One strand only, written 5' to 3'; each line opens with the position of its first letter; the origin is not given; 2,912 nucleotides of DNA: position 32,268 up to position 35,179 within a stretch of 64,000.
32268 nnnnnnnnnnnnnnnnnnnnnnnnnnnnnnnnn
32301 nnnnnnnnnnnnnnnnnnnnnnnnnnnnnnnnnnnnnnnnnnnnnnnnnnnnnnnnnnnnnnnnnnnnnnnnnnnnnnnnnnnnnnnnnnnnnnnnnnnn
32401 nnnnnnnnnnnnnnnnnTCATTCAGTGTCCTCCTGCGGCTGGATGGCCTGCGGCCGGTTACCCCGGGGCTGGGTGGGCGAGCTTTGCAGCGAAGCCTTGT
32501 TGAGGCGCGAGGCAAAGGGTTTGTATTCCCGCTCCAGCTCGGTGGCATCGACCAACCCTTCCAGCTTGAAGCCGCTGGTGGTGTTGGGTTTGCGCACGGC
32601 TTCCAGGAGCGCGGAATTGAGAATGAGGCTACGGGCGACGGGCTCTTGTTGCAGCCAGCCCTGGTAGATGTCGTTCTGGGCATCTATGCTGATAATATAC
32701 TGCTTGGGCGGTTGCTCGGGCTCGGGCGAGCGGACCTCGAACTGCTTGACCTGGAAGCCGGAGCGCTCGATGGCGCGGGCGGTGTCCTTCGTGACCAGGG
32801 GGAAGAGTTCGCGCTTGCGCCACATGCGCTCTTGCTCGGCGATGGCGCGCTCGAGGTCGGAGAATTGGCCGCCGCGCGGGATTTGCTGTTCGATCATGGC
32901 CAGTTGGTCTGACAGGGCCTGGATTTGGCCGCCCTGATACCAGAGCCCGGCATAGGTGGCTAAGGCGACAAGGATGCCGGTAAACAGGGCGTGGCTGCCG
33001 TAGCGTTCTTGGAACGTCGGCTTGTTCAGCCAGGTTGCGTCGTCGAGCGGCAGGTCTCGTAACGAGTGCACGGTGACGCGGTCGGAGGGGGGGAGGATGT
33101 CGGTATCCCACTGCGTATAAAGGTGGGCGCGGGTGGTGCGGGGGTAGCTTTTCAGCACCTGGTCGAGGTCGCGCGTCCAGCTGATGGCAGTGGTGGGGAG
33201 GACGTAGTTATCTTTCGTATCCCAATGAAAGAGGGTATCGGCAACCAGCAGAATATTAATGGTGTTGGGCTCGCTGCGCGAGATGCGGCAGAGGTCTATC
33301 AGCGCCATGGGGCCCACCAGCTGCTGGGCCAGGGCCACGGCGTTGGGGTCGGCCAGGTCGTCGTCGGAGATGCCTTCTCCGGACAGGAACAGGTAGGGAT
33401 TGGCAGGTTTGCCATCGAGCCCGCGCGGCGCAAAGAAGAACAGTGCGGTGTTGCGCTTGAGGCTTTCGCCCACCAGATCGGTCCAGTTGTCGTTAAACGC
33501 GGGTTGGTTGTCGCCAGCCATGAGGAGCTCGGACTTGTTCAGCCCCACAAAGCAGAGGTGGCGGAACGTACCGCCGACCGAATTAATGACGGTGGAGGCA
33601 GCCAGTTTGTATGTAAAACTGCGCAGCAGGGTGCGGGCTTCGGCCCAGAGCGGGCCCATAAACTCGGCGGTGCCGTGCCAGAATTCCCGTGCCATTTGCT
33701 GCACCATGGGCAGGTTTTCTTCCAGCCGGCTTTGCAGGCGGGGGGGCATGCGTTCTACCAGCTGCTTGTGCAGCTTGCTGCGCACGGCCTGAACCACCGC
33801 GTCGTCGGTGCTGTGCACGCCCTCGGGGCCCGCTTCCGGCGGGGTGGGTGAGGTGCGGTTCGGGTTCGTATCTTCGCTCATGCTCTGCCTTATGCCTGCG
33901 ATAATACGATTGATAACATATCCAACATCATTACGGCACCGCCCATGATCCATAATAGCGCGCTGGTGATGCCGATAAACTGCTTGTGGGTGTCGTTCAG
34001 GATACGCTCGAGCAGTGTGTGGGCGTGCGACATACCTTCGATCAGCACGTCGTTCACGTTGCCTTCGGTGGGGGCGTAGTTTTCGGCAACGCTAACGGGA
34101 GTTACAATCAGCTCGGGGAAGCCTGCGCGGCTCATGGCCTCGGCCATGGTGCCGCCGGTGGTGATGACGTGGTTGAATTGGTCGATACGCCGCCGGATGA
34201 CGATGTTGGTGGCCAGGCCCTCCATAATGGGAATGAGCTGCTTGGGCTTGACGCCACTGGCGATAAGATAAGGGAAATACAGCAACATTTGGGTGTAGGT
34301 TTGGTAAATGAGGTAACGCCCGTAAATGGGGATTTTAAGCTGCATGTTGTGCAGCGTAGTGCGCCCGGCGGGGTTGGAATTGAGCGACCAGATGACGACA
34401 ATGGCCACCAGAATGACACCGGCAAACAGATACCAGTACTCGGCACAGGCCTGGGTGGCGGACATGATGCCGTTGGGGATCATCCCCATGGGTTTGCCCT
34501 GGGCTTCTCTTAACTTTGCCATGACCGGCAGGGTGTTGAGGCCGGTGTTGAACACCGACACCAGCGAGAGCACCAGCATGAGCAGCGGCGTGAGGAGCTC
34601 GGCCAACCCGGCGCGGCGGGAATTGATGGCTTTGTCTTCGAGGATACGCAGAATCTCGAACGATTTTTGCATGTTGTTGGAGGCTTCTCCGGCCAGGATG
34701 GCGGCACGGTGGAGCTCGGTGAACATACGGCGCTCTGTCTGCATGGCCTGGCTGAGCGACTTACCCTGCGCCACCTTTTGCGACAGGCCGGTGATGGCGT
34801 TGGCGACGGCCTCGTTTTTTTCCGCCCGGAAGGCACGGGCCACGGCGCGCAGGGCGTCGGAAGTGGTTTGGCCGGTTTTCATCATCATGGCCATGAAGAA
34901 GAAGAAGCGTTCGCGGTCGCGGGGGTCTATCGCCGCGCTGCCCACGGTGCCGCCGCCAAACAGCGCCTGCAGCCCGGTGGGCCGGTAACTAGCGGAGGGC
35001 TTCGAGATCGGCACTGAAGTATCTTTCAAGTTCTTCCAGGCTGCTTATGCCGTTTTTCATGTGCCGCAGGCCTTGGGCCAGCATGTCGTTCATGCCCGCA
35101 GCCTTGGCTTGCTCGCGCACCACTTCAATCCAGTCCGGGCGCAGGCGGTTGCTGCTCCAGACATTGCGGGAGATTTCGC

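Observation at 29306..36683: Compact secretin-less type II secretion / type IV filament-like operon with atypical large pseudopilins and three unassignable platform proteins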

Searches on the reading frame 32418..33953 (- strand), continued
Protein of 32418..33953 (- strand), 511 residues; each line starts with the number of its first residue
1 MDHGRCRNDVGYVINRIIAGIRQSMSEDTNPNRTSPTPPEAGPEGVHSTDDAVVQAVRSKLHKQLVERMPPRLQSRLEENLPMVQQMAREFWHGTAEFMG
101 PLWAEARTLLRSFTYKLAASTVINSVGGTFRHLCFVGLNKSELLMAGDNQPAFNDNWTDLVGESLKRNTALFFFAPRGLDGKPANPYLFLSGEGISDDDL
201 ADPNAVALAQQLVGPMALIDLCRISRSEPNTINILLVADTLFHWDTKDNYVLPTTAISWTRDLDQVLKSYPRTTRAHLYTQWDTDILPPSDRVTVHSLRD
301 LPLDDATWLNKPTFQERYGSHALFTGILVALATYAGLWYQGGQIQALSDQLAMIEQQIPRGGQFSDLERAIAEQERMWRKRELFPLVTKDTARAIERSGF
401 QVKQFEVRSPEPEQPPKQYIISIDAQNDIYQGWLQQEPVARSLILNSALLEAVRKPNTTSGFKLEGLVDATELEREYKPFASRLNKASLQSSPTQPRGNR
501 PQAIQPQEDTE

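Call 57: search_protein_families(library=ncbifam, proteins=[L041:17453-18499:+, L041:18683-19312:+, L041:19439-20296:+, L041:11226-12170:-, L041:12110-12670:-, L041:14842-15948:+, L041:9415-9894:-, L041:10586-11176:+, L041:10001-10582:+], max_evalue=0.01)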
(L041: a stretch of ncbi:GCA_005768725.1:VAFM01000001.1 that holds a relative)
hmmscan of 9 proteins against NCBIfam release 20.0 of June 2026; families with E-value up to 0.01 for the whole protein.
L041:17453-18499:+ (348 aa): 20 families
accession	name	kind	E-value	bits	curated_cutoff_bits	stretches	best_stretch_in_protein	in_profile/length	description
TIGR02788.1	VirB11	equivalog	7.1e-62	209.2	249.95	2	170-337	134-298/308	P-type DNA transfer ATPase VirB11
NF010475.0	PRK13900.1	equivalog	3.7e-51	174.2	389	2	157-307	137-285/333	type IV secretion system ATPase VirB11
TIGR03819.1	heli_sec_ATPase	hypoth_equivalog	6.3e-42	144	373.15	1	96-296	90-292/340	TadA family conjugal transfer-associated ATPase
TIGR02782.1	TrbB_P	equivalog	4.3e-35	121.5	304.55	1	95-304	47-255/303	P-type conjugative transfer ATPase TrbB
NF010425.0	PRK13851.1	equivalog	1.7e-32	112.6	461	1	160-298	143-277/344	type IV secretion system protein VirB11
NF010407.0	PRK13833.1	subfamily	1.9e-28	99.9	499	1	118-299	78-257/323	conjugal transfer protein TrbB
NF010469.0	PRK13894.1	subfamily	9.6e-27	94.2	508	1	106-307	71-270/320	conjugal transfer ATPase TrbB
NF058587.1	archaellum_moto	equivalog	1.2e-25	90.2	550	1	100-293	190-385/527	archaellum flagellar ATPase motor FlaI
NF053672.1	bindosome_BasE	exception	3.4e-20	72.2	1000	1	105-295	190-382/512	bindosome assembly system ATPase subunit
NF041000.1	ATPase_ComGA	equivalog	8.2e-14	51.2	300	1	149-302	97-243/267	competence type IV pilus ATPase ComGA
TIGR01420.1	pilT_fam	subfamily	1.6e-12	47.3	319.1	1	90-305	34-243/343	PilT/PilU family type 4a pilus ATPase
NF007755.0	PRK10436.1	equivalog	1.3e-09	37.3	617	1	152-298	188-329/465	type II secretion system protein GspE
TIGR02525.1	plasmid_TraJ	equivalog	7.6e-09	35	368.3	1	151-304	123-272/372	plasmid transfer ATPase TraJ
NF010335.0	PRK13764.1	equivalog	9.2e-09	34.4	340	1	155-307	241-380/613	ATPase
TIGR02538.1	type_IV_pilB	equivalog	2.3e-07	29.8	675.65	1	159-303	294-431/564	type IV-A pilus assembly ATPase PilB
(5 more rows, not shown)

L041:18683-19312:+ (209 aa): 0 families

L041:19439-20296:+ (285 aa): 0 families

L041:11226-12170:- (314 aa): 0 families

L041:12110-12670:- (186 aa): 0 families

L041:14842-15948:+ (368 aa): 5 families
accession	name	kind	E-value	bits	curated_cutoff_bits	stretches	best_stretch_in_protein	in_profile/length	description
TIGR02168.1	SMC_prok_B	equivalog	0.00026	18.8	567.35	1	70-313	732-976/1181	chromosome segregation protein SMC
TIGR02169.1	SMC_prok_A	equivalog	0.0013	16.5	729.4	1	71-302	694-927/1165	chromosome segregation protein SMC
NF033930.1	pneumo_PspA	exception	0.002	16.9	850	1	68-324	53-314/659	pneumococcal surface protein A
NF002572.0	PRK02224.1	equivalog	0.0033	15.8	1087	1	71-307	192-419/888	DNA double-strand break repair ATPase Rad50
TIGR02794.1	tolA_full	equivalog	0.0081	15.4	59.45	1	71-169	194-299/362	cell envelope integrity protein TolA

L041:9415-9894:- (159 aa): 0 families

L041:10586-11176:+ (196 aa): 13 families
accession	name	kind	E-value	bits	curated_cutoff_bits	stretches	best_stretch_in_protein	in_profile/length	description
NF010892.0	PRK14299.1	equivalog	4.4e-09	36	392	1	125-184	4-63/291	chaperone protein DnaJ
TIGR02349.1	DnaJ_bact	equivalog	5.8e-09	35.8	377.2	1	130-184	5-60/354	molecular chaperone DnaJ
NF010871.0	PRK14278.1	equivalog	2.5e-08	33.2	502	1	128-184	6-62/378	molecular chaperone DnaJ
NF008035.0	PRK10767.1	subfamily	2.1e-07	30.3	338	1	129-184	8-64/374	molecular chaperone DnaJ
NF010885.0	PRK14292.1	equivalog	1.3e-06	27.7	585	1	130-183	7-60/371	chaperone protein DnaJ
NF037946.1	terminal_TopJ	equivalog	8.9e-06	24.5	300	1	130-183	10-63/810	terminal organelle assembly protein TopJ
TIGR00714.1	hscB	equivalog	1.3e-05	25.3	46.75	1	139-183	5-53/156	Fe-S protein assembly co-chaperone HscB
NF007618.0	PRK10266.1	equivalog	3.1e-05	23.6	403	1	124-183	3-62/306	curved DNA-binding protein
NF010874.0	PRK14281.1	equivalog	3.9e-05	22.9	619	1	128-184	6-63/397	chaperone protein DnaJ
NF006948.0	PRK09430.1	equivalog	0.0002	21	162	1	120-156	195-231/267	co-chaperone DjlA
NF010872.0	PRK14279.1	equivalog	0.0003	20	556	1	138-184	22-69/394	molecular chaperone DnaJ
TIGR03835.1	termin_org_DnaJ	equivalog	0.00069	18.1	512.25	1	130-181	7-58/871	terminal organelle assembly protein TopJ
NF010894.0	PRK14301.1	equivalog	0.0068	15.4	548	1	129-183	8-63/373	chaperone protein DnaJ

L041:10001-10582:+ (193 aa): 1 family
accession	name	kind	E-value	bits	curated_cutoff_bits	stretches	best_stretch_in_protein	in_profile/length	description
NF053826.1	PrePilPeptEppA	equivalog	8.6e-05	22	450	1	67-143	19-88/334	prepilin peptidase EppA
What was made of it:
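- On Type IVa pilus: The nearby small ATPase in relatives is VirB11-like (call 57).
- The nearby 348-aa ATPase in relatives is VirB11-like (call 57).
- Tried and rejected: The 348-aa T2SSE-family ATPase near the peptidase in relatives is VirB11-like and was rejected as part of the system (call 57).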

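Call 70: search_protein_representatives(alignment_id=A1)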
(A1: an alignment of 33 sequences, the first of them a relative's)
Query: 33 sequences, 441 profile positions. Proteins with E-value up to 0.001 (for the whole library): 27; up to 1e-10: 26; up to 1e-30: 19. The best 27 are listed.
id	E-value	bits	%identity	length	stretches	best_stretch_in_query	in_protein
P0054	3.6e-185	632.4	-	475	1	5-424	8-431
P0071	1.8e-142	491.7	-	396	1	54-439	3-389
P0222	1.1e-132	459.4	-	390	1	55-423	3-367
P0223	1.9e-116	405.9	-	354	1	66-421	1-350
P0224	2.5e-110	385.8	-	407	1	56-436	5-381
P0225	3.3e-106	372.2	-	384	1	57-436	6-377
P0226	5.4e-104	364.9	-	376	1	59-423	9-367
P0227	4.0e-102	358.7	-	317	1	107-421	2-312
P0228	1.4e-101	357.0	-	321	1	132-425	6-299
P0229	2.6e-97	342.9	-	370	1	54-423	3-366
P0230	3.0e-79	283.4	-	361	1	56-414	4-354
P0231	5.5e-79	282.5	-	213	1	49-261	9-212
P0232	1.3e-54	202.2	-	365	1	53-416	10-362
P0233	1.3e-52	195.5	-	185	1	266-433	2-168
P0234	4.8e-41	157.5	-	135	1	311-429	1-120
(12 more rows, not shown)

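Call 71: find_encoding_contigs(protein=P0232, flank=10000, max_places=3)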
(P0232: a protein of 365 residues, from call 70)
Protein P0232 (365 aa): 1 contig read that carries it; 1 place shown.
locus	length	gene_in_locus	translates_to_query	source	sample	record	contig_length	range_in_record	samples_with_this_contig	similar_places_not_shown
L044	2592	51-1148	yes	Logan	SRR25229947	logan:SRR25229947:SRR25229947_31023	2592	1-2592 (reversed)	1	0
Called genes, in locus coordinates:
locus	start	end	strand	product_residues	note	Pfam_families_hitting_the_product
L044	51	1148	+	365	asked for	-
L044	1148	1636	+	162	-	-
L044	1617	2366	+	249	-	-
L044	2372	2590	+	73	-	?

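Call 72: find_encoding_contigs(protein=P0230, flank=10000, max_places=2)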
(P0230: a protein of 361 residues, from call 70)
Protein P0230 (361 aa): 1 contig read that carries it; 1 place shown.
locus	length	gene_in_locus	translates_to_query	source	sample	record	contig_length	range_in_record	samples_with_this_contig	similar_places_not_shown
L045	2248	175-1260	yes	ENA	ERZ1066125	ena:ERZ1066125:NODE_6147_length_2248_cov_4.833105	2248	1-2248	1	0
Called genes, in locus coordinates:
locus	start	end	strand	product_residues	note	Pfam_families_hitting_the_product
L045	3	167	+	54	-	?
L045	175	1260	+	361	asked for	-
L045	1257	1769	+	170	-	-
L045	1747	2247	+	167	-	?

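Call 77: search_protein_families(library=pfam, alignment_id=A1, max_evalue=5)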
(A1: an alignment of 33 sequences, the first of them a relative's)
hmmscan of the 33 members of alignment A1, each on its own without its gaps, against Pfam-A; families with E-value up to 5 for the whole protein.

A. member 1, P0001 (487 aa): 1 family
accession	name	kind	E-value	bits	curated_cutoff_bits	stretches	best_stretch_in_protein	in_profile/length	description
PF05839.16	Apc13p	-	0.059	14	22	0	249-272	13-35/89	Apc13p protein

B. families by the number of members that match (of 33 scanned): 14 families
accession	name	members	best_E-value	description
PF05392.16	COX7B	3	0.13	Cytochrome C oxidase chain VIIB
PF05839.16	Apc13p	2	0.0089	Apc13p protein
PF00479.28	G6PD_N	2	0.072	Glucose-6-phosphate dehydrogenase, NAD binding domain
PF17944.6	Arg_decarbox_C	1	0.034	Arginine decarboxylase C-terminal helical extension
PF08916.16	Phe_ZIP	1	0.042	Phenylalanine zipper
PF15695.10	HERV-K_REC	1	0.086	Rec (regulator of expression encoded by corf) of HERV-K-113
PF04157.22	EAP30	1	0.088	EAP30/Vps36 family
PF24810.1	RBD_LARS1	1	0.14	Leucine--tRNA ligase, RagD-binding domain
PF18348.7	SH3_16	1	0.15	Bacterial dipeptidyl-peptidase Sh3 domain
PF00531.28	Death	1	0.15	Death domain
PF14276.11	DUF4363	1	0.16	Domain of unknown function (DUF4363)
PF16535.10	T3SSipB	1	0.16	Type III cell invasion protein SipB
PF12844.13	HTH_19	1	0.17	Helix-turn-helix domain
PF13400.11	Tad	1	0.19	Putative Flp pilus-assembly TadE/G-like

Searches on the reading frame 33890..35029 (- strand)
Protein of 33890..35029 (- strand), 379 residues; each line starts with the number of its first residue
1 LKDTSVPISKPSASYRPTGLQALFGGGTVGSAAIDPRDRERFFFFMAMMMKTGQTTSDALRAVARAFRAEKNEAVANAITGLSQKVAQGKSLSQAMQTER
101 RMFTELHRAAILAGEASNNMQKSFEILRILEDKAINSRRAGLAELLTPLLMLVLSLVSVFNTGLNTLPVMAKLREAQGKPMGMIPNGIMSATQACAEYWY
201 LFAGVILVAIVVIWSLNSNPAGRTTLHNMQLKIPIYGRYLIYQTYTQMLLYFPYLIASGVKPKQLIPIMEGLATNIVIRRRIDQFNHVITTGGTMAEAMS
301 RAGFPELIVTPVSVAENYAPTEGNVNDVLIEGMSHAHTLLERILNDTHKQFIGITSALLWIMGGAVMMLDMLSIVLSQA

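Call 3: search_protein_families(library=pfam, proteins=[window:33890-35029:-], max_evalue=1)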
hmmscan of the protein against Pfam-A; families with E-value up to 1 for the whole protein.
window:33890-35029:- (379 aa): 2 families
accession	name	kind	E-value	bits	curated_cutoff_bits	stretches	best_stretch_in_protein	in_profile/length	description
PF00482.28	T2SSF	-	6.8e-17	62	25.2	2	45-159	4-116/125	Type II secretion system (T2SS), protein F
PF00989.32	PAS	-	0.032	14.7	22.6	1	76-126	30-81/113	PAS fold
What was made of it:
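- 33890..35029 (-): F: GspF/PilC-type polytopic inner-membrane platform protein (379 aa, TTG start, 41-nt overlap with E). Pfam T2SSF 6.8e-17 with two stretches (call 3).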

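Call 4: search_protein_families(library=ncbifam, proteins=[window:33890-35029:-], max_evalue=1)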
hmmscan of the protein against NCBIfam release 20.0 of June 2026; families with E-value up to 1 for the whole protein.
window:33890-35029:- (379 aa): 8 families
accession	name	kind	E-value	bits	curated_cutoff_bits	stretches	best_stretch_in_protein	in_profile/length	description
TIGR02120.1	GspF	equivalog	1.8e-28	99.9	424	1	45-376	71-392/401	type II secretion system inner membrane protein GspF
NF052607.1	T4PiliAsmPilCThrm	equivalog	1.5e-19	70.4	700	1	46-318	75-345/406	type IV pilus assembly protein PilC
NF007861.0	PRK10573.1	equivalog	4.5e-18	65.5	401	1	41-367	63-381/401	protein transport protein HofC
NF052606.1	T4PiliAsmPilCMyx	equivalog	2e-17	63.2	700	2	167-318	207-359/419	type IV pilus assembly protein PilC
NF047826.1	T3SSXpsF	equivalog_domain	6.4e-14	51.6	650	1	44-318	73-345/405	type II secretion system protein XpsF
NF041012.2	T4P_ComGB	equivalog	3.3e-12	46.4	240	2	39-271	3-227/332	competence type IV pilus assembly protein ComGB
TIGR02602.1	8TM_EpsH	subfamily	0.01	15.4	105.55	1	142-220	105-177/241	exosortase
NF042963.1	DUF1156_antiphage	equivalog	0.044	11.9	1000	1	39-133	819-914/960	anti-phage-associated DUF1156 domain-containing protein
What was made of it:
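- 33890..35029 (-): NCBIfam GspF scores 99.9 bits, ahead of PilC at 70 bits (call 4).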
